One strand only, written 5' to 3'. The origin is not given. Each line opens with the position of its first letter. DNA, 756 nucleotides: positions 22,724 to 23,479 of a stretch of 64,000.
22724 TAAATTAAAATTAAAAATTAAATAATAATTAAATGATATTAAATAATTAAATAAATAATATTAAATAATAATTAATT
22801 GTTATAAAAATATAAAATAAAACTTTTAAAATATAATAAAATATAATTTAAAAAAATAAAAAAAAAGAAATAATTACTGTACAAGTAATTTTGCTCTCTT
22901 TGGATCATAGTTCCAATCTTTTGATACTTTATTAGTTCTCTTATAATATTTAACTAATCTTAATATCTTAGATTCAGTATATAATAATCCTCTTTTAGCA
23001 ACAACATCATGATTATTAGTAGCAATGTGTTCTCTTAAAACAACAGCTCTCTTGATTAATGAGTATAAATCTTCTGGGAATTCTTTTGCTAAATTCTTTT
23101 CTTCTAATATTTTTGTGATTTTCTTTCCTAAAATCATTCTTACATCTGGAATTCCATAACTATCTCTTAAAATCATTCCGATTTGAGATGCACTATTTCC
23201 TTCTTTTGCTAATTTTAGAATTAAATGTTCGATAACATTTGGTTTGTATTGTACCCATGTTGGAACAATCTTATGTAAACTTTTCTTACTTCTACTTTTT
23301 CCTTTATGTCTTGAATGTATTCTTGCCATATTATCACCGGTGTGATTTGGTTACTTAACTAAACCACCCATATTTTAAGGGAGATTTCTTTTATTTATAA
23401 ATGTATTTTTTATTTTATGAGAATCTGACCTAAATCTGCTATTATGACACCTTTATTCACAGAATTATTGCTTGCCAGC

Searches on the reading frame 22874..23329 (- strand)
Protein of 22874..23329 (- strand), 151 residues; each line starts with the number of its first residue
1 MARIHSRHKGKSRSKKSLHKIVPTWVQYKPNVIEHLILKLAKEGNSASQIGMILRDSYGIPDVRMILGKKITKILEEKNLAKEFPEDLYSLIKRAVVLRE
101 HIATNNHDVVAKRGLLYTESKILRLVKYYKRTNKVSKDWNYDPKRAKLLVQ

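Call 83: search_protein_families(library=pfam, proteins=[window:22874-23329:-], max_evalue=0.001)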
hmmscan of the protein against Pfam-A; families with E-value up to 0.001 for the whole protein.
window:22874-23329:- (151 aa): 2 families
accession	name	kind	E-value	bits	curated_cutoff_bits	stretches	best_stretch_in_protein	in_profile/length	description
PF08069.17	Ribosomal_S13_N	-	7.9e-24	83.9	25.4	1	1-60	1-60/60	Ribosomal S13/S15 N-terminal domain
PF00312.27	Ribosomal_S15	-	1.6e-13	51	31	1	74-148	4-80/81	Ribosomal protein S15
